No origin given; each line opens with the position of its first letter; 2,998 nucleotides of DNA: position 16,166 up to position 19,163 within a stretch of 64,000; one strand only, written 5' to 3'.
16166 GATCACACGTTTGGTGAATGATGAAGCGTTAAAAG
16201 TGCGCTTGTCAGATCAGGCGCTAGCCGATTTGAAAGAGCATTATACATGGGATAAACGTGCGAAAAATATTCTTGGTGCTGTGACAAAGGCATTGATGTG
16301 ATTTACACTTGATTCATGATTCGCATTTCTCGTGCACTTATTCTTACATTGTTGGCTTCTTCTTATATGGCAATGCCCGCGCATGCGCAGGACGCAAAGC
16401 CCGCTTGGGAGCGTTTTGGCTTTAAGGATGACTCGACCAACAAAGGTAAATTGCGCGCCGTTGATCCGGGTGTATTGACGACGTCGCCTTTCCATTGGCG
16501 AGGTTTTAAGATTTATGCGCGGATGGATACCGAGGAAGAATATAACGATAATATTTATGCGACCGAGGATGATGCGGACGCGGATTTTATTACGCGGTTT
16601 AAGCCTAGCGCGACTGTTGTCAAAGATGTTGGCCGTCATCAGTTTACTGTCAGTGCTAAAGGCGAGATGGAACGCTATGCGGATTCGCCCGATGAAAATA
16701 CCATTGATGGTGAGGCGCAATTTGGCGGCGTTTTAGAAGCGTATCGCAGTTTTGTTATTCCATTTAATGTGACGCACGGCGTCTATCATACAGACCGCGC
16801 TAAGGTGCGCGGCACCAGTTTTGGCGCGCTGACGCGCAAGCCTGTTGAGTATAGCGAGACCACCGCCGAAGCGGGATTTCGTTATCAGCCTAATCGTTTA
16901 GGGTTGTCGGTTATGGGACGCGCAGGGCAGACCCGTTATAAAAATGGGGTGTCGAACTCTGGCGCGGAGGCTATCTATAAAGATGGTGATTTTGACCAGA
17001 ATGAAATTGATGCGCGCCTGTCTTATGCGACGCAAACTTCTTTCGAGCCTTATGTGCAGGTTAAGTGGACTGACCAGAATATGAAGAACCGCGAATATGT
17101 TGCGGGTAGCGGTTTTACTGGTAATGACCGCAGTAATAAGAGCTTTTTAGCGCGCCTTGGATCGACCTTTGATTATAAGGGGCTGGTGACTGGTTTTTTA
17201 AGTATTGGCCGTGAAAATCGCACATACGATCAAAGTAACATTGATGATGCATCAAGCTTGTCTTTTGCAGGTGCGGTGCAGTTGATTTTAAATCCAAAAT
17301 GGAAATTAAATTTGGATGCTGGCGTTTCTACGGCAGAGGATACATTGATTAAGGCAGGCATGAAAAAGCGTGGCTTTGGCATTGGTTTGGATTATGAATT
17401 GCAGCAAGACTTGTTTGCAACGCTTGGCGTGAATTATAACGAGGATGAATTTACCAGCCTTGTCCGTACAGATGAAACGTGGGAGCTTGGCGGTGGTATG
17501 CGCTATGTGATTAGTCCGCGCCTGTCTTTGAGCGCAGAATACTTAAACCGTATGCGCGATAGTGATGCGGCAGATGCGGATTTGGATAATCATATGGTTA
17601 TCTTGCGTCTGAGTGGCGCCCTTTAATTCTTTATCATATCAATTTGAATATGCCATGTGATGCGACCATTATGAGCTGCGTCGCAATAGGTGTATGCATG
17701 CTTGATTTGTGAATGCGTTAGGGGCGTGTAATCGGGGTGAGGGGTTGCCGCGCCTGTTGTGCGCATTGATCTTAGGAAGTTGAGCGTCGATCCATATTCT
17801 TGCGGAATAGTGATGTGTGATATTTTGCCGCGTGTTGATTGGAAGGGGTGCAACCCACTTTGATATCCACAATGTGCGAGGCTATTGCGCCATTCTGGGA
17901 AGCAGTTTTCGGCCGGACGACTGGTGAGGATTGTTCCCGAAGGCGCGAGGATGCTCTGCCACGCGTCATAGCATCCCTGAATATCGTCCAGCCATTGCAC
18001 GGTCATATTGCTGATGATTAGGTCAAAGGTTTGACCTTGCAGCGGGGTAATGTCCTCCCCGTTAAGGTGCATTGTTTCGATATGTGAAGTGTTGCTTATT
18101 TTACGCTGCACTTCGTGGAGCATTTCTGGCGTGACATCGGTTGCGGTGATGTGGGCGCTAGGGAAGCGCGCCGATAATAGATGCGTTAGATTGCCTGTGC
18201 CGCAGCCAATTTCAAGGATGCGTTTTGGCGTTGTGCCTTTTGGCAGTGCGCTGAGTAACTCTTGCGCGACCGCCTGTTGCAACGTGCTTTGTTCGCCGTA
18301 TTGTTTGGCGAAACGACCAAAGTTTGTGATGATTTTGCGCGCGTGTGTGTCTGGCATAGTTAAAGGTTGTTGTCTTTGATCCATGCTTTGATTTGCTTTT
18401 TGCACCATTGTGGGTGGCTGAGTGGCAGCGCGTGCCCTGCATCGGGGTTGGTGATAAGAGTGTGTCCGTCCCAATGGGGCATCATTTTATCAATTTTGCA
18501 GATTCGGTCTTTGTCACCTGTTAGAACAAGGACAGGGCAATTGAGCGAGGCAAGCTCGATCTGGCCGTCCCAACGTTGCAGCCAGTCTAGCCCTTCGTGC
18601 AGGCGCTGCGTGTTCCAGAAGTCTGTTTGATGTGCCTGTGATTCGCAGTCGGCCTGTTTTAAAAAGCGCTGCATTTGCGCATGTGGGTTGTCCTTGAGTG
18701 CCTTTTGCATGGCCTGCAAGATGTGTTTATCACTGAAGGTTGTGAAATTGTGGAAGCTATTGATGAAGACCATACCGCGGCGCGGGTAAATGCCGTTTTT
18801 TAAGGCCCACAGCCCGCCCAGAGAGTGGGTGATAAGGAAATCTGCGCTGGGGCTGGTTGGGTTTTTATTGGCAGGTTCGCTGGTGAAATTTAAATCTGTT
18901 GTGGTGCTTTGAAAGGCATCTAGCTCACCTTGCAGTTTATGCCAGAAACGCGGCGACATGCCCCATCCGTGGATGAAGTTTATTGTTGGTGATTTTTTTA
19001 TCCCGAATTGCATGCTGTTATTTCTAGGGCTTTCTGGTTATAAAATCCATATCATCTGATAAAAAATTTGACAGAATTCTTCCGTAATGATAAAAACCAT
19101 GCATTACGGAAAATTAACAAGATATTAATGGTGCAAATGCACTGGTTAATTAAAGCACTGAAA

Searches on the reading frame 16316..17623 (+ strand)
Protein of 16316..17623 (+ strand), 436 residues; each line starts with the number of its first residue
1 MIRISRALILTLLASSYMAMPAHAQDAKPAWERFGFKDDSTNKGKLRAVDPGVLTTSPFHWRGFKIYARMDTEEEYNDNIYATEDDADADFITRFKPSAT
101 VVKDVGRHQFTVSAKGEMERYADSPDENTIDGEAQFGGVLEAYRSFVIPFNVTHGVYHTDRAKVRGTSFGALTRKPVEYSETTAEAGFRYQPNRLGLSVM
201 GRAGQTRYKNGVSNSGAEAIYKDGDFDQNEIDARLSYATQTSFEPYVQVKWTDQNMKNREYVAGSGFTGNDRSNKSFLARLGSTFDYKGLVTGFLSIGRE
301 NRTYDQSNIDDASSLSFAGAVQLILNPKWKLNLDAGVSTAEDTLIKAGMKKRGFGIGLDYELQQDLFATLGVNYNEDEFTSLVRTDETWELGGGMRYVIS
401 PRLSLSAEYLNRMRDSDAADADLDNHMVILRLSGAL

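Call 58: search_protein_families(library=pfam, proteins=[window:16316-17623:+], max_evalue=0.00001)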
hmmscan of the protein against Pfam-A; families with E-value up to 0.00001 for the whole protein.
window:16316-17623:+ (436 aa): 4 families
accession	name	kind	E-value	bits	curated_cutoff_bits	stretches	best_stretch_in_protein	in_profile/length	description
PF10082.15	BBP2_2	-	1.1e-47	163.2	23.7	1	63-432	12-374/378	Putative beta-barrel porin 2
PF13505.12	OMP_b-brl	-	6.4e-09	36.6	28.7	0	366-432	103-171/175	Outer membrane protein beta-barrel domain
PF04338.18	DUF481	-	1.7e-06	28.6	21.1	1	327-433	28-132/210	Protein of unknown function, DUF481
PF05275.17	CopB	-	5e-06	26.7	27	0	228-266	154-192/208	Copper resistance protein B precursor (CopB)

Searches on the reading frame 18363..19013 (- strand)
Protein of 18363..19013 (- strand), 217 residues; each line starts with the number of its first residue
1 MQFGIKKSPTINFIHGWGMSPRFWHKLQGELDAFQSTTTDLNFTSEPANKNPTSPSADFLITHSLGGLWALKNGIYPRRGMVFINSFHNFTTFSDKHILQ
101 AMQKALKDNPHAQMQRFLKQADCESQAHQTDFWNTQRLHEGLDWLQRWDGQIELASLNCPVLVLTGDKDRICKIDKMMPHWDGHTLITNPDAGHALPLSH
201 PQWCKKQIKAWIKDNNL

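Call 56: find_encoding_contigs(protein=window:18363-19013:-, flank=8000, max_places=10)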
Protein window:18363-19013:- (217 aa): 1 contig read that carries it; 1 place shown.
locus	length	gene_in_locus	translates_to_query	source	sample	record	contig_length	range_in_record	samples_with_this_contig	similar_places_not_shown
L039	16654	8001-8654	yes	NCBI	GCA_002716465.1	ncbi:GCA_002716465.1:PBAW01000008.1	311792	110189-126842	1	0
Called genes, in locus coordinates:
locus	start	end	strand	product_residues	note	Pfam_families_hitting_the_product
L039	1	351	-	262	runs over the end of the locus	PF07277:SapC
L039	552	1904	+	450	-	PF03721:UDPG_MGDP_dh_N, PF00984:UDPG_MGDP_dh, PF03720:UDPG_MGDP_dh_C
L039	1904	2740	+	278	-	PF00459:Inositol_P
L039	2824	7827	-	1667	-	-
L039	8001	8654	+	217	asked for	PF12146:Hydrolase_4 (weak), PF12697:Abhydrolase_6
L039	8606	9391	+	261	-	PF01209:Ubie_methyltran (weak), PF05175:MTS, PF05401:NodS (weak), PF13489:Methyltransf_23, PF08241:Methyltransf_11, PF08242:Methyltransf_12, PF13649:Methyltransf_25, PF13847:Methyltransf_31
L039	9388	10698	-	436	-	PF13505:OMP_b-brl (faint), PF10082:BBP2_2, PF05275:CopB (faint), PF04338:DUF481 (weak)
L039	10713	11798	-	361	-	PF13439:Glyco_transf_4, PF00534:Glycos_transf_1, PF13692:Glyco_trans_1_4, PF13524:Glyco_trans_1_2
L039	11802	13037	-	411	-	PF00733:Asn_synthase (weak)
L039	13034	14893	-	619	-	PF13522:GATase_6, PF13537:GATase_7, PF00733:Asn_synthase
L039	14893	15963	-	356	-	PF01436:NHL (faint)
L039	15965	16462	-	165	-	PF00132:Hexapep, PF14602:Hexapep_2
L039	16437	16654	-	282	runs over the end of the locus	PF00685:Sulfotransfer_1 (weak), PF13469:Sulfotransfer_3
